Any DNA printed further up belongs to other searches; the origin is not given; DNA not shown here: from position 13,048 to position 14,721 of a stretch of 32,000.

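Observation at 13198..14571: AlkP-superfamily (NPP-type) enzyme translationally coupled between a pAp phosphatase candidate and APS kinase: candidate novel sulfuryl-transfer or APS/PAPS-processing enzyme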

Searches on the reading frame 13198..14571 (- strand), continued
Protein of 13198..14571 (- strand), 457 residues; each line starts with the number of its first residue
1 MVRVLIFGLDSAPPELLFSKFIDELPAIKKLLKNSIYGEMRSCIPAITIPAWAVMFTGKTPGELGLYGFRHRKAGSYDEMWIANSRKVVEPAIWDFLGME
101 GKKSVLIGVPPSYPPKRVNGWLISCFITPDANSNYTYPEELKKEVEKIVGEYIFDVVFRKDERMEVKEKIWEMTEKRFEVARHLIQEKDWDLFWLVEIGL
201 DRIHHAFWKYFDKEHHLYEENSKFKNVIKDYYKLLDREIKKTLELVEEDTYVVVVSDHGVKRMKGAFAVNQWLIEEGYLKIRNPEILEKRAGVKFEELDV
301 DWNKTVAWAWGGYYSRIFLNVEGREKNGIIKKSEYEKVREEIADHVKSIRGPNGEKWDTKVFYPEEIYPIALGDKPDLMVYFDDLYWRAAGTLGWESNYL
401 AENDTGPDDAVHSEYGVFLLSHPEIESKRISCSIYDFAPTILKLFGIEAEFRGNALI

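Call 39: search_protein_families(library=pfam, proteins=[P0135, P0158, P0172, P0171, P0178, P0234, P0214, P0270, P0130, P0237], max_evalue=0.001)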
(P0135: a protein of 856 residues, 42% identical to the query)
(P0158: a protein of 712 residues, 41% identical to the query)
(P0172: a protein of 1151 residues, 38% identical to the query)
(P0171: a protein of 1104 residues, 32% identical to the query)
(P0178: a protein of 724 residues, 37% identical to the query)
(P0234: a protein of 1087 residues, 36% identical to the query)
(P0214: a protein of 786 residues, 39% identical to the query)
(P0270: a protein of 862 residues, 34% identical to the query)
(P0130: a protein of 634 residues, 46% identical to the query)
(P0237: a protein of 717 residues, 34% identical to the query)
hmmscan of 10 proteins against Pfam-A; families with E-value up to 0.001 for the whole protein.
P0135 (856 aa): 3 families
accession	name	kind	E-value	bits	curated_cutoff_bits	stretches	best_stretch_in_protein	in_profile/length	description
PF01747.23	ATP-sulfurylase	-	4.4e-98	327.3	24.3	1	167-377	2-211/212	ATP-sulfurylase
PF14306.12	PUA_2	-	4e-50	170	27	1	10-157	9-157/159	PUA-like domain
PF01663.27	Phosphodiest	-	3e-36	126.2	23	1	400-799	1-331/342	Type I phosphodiesterase / nucleotide pyrophosphatase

P0158 (712 aa): 3 families
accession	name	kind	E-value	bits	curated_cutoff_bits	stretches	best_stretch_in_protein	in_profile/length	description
PF01583.26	APS_kinase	-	9.1e-57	191.8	21.1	1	6-154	2-151/152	Adenylylsulphate kinase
PF01663.27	Phosphodiest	-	4e-40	138.9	23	1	199-564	1-301/342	Type I phosphodiesterase / nucleotide pyrophosphatase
PF13671.12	AAA_33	-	4.7e-05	24.2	27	1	9-121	2-115/143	AAA domain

P0172 (1151 aa): 4 families
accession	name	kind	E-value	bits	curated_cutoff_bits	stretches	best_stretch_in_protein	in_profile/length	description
PF01747.23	ATP-sulfurylase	-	1.9e-77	259.9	24.3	1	933-1140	2-211/212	ATP-sulfurylase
PF00224.27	PK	-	2.1e-73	247.7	30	1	453-755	3-328/328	Pyruvate kinase, barrel domain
PF01663.27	Phosphodiest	-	1.7e-42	146.7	23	1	5-382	1-318/342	Type I phosphodiesterase / nucleotide pyrophosphatase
PF14306.12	PUA_2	-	3.3e-37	128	27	1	798-927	28-158/159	PUA-like domain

P0171 (1104 aa): 2 families
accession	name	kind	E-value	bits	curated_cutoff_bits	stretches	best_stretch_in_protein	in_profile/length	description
PF01663.27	Phosphodiest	-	9.8e-82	275.7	23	2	8-285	3-249/342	Type I phosphodiesterase / nucleotide pyrophosphatase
PF00884.28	Sulfatase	-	4.4e-05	23.4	25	0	780-824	201-252/301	Sulfatase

P0178 (724 aa): 4 families
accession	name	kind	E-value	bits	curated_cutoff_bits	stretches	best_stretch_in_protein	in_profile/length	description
PF01663.27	Phosphodiest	-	3.4e-40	139.1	23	1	266-646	1-318/342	Type I phosphodiesterase / nucleotide pyrophosphatase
PF12804.13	NTP_transf_3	-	7.1e-15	56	27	1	3-121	1-122/160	MobA-like NTP transferase domain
PF00483.29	NTP_transferase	-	3.9e-08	33.6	21.2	1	2-104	1-115/245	Nucleotidyl transferase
PF00884.28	Sulfatase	-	0.00011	22.1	25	0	442-528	151-247/301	Sulfatase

P0234 (1087 aa): 1 family
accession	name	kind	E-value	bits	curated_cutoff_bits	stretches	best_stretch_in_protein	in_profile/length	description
PF01663.27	Phosphodiest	-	1.1e-35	124.3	23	1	4-384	1-322/342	Type I phosphodiesterase / nucleotide pyrophosphatase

P0214 (786 aa): 2 families
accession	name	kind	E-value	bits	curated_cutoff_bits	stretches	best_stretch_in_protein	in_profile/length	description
PF00224.27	PK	-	7.5e-72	242.6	30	1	445-751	5-327/328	Pyruvate kinase, barrel domain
PF01663.27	Phosphodiest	-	1.8e-40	140.1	23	1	6-378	1-319/342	Type I phosphodiesterase / nucleotide pyrophosphatase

P0270 (862 aa): 21 families
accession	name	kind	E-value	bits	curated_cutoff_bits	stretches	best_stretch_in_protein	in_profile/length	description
PF01663.27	Phosphodiest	-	1.7e-42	146.7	23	1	6-398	2-325/342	Type I phosphodiesterase / nucleotide pyrophosphatase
PF13847.12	Methyltransf_31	-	2.2e-26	92.7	27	1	566-682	3-130/145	Methyltransferase domain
PF08241.18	Methyltransf_11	-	2.9e-26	92.4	21.2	1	571-665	1-95/95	Methyltransferase domain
PF13649.12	Methyltransf_25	-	1.1e-23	84.1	27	1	570-661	1-97/97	Methyltransferase domain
PF13489.12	Methyltransf_23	-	9.3e-18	64.9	27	1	561-673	18-124/164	Methyltransferase domain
PF08242.18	Methyltransf_12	-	1.6e-14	54.8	30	1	571-663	1-98/98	Methyltransferase domain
PF02353.26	CMAS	-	8.2e-12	45.4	27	1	568-671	64-170/273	Mycolic acid cyclopropane synthetase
PF08003.17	Methyltransf_9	-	4.6e-10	39.4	23.8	1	565-715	114-268/315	Protein of unknown function (DUF1698)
PF06325.19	PrmA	-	2.4e-09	37.5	22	1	566-667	161-260/296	Ribosomal protein L11 methyltransferase (PrmA)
PF03141.22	Methyltransf_29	-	4.5e-09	35.9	23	1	549-671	99-223/506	Putative S-adenosyl-L-methionine-dependent methyltransferase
PF01209.24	Ubie_methyltran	-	9.6e-09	35.4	20.1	1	566-665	47-151/233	ubiE/COQ5 methyltransferase family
PF05175.20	MTS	-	3.8e-08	33.6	23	1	566-636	31-104/170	Methyltransferase small domain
PF01728.25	FtsJ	-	5.8e-06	26.8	24.1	1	566-636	21-97/181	FtsJ-like methyltransferase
PF16347.10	SGSH_C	-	9.7e-06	26.3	29.3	1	445-494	41-90/154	N-sulphoglucosamine sulphohydrolase, C-terminal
PF01676.23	Metalloenzyme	-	2.3e-05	24.5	24.3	0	235-265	172-203/252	Metalloenzyme superfamily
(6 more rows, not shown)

P0130 (634 aa): 3 families
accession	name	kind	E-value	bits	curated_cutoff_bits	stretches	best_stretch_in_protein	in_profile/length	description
PF01663.27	Phosphodiest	-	5.4e-40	138.5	23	1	8-351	1-285/342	Type I phosphodiesterase / nucleotide pyrophosphatase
PF00535.33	Glycos_transf_2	-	4.2e-14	53.3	23.3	1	496-600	10-114/168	Glycosyl transferase family 2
PF13641.12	Glyco_tranf_2_3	-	1.9e-08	35.1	27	1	494-611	11-132/230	Glycosyltransferase like family 2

P0237 (717 aa): 2 families
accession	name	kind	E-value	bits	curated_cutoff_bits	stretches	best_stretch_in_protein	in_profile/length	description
PF01663.27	Phosphodiest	-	3.8e-71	240.9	23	2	218-588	22-328/342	Type I phosphodiesterase / nucleotide pyrophosphatase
PF00884.28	Sulfatase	-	5.3e-07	29.7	25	0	416-460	198-247/301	Sulfatase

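Call 42: predict_structure(alignment_id=A1)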
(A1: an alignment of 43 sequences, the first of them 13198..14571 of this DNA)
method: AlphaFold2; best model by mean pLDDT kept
length: 457 residues; sequences in the alignment: 43
mean_pLDDT: 89.7   pTM: 0.91
mean pLDDT of the five models: 89.7, 85.2, 83.0, 80.3, 75.1
residues with pLDDT >= 90: 290; 70-90: 132; 50-70: 35; < 50: 0
segments of 3 or more residues with pLDDT < 50: none
pLDDT, mean of each block of 10 residues (from residue 1): 94 96 98 97 88 93 81 65 71 96 92 83 76 86 94 84 93 97 98 96 94 93 96 99 96 96 88 94 86 83 92 84 89 96 93 86 89 86 74 82 78 95 96 97 95 92
secondary structure, 60 per line:
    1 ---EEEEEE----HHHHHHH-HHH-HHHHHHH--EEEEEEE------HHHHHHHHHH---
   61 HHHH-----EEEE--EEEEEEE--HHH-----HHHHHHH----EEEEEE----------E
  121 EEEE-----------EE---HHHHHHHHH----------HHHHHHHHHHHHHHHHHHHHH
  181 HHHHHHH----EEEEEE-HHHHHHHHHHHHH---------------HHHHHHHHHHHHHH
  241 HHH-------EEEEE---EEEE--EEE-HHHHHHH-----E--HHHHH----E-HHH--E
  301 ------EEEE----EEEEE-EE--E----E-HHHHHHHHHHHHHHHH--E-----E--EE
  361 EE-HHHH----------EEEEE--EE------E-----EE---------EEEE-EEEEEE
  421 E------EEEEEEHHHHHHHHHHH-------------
elements in order: E4-9 H14-20 H26-32 E35-41 H48-57 H61-64 E70-73 E76-82 H93-99 E104-109 E120-124 H141-149 H160-187 E192-197 H199-211 H227-243 E251-255 E259-262 E265-267 H269-275 H284-288 E307-310 E315-319 H332-347 E359-362 H364-367 E378-382 E410-413 E415-421 E428-433 H434-444

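Call 46: fold_search(model_id=the predicted structure, library=pdb)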
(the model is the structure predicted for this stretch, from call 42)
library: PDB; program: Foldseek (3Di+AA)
matches with E <= 10: 597; with E <= 0.001: 411
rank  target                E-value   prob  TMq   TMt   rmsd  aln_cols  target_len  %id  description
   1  7mw8_B                3.6e-17  1.00  0.55  0.64   6.9       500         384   13  Crystal Structure Analysis of Xac Nucleotide Pyrophosphatase/Phosphodiesterase (released 2022-05-18)
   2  7mw8_A                5.1e-17  1.00  0.54  0.64   7.6       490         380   13  Crystal Structure Analysis of Xac Nucleotide Pyrophosphatase/Phosphodiesterase (released 2022-05-18)
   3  6xkd_A                5.4e-17  1.00  0.57  0.40   7.5       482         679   14  Structure of ligand-bound mouse cGAMP hydrolase ENPP1 (released 2021-06-02)
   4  6f2v_A                5.8e-17  1.00  0.58  0.38   7.1       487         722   12  Crystal structure of ectonucleotide phosphodiesterase/pyrophosphatase-3 (NPP3) in complex with AMP (released 2018-08-01)
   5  4gtw_B                6.1e-17  1.00  0.56  0.39   7.2       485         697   16  Crystal structure of mouse Enpp1 in complex with AMP (released 2012-11-07)
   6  4gtw_A                7.8e-17  1.00  0.58  0.39   6.9       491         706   16  Crystal structure of mouse Enpp1 in complex with AMP (released 2012-11-07)
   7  7n1s_B                8.3e-17  1.00  0.55  0.65   7.6       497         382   14  Crystal Structure Analysis of Xac Nucleotide Pyrophosphatase/Phosphodiesterase (released 2022-06-01)
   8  7mw8_F                8.9e-17  1.00  0.57  0.67   6.7       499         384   13  Crystal Structure Analysis of Xac Nucleotide Pyrophosphatase/Phosphodiesterase (released 2022-05-18)
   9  7cba_B                9.4e-17  1.00  0.61  0.38   6.2       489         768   13  Crystal structure of snake venom phosphodiesterase (PDE) from Taiwan cobra (Naja atra atra) in complex with isorhamnet (released 2021-07-21)
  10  4b56_B                1.0e-16  1.00  0.59  0.38   7.0       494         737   14  Structure of ectonucleotide pyrophosphatase-phosphodiesterase-1 (NPP1) (released 2012-09-19)
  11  7cba_A                1.0e-16  1.00  0.58  0.36   7.6       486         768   14  Crystal structure of snake venom phosphodiesterase (PDE) from Taiwan cobra (Naja atra atra) in complex with isorhamnet (released 2021-07-21)
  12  4b56_A                1.2e-16  1.00  0.59  0.35   7.0       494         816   14  Structure of ectonucleotide pyrophosphatase-phosphodiesterase-1 (NPP1) (released 2012-09-19)
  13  7mw8_C                1.2e-16  1.00  0.58  0.67   6.5       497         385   14  Crystal Structure Analysis of Xac Nucleotide Pyrophosphatase/Phosphodiesterase (released 2022-05-18)
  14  7n1s_A                1.3e-16  1.00  0.57  0.67   7.0       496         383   14  Crystal Structure Analysis of Xac Nucleotide Pyrophosphatase/Phosphodiesterase (released 2022-06-01)
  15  7mw8_D                1.4e-16  1.00  0.54  0.63   7.6       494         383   13  Crystal Structure Analysis of Xac Nucleotide Pyrophosphatase/Phosphodiesterase (released 2022-05-18)
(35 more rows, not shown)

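Call 47: search_solved_structures(query=A1, max_evalue=10, show_alignments=3)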
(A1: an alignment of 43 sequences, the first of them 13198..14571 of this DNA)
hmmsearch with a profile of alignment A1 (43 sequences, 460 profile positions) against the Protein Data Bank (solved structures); distinct sequences matched with E-value up to 10: 4.
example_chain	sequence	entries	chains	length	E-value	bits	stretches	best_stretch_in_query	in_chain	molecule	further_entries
2gsn_A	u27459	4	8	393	0.097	14.9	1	204-271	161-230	phosphodiesterase-nucleotide pyrophosphatase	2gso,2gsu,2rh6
3szy_A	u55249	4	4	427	0.17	14.1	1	9-109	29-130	phosphonoacetate hydrolase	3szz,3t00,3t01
7mw8_D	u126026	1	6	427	0.56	12.4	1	204-271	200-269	Phosphodiesterase-nucleotide pyrophosphatase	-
3t02_A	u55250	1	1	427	0.84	11.8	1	9-109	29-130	phosphonoacetate hydrolase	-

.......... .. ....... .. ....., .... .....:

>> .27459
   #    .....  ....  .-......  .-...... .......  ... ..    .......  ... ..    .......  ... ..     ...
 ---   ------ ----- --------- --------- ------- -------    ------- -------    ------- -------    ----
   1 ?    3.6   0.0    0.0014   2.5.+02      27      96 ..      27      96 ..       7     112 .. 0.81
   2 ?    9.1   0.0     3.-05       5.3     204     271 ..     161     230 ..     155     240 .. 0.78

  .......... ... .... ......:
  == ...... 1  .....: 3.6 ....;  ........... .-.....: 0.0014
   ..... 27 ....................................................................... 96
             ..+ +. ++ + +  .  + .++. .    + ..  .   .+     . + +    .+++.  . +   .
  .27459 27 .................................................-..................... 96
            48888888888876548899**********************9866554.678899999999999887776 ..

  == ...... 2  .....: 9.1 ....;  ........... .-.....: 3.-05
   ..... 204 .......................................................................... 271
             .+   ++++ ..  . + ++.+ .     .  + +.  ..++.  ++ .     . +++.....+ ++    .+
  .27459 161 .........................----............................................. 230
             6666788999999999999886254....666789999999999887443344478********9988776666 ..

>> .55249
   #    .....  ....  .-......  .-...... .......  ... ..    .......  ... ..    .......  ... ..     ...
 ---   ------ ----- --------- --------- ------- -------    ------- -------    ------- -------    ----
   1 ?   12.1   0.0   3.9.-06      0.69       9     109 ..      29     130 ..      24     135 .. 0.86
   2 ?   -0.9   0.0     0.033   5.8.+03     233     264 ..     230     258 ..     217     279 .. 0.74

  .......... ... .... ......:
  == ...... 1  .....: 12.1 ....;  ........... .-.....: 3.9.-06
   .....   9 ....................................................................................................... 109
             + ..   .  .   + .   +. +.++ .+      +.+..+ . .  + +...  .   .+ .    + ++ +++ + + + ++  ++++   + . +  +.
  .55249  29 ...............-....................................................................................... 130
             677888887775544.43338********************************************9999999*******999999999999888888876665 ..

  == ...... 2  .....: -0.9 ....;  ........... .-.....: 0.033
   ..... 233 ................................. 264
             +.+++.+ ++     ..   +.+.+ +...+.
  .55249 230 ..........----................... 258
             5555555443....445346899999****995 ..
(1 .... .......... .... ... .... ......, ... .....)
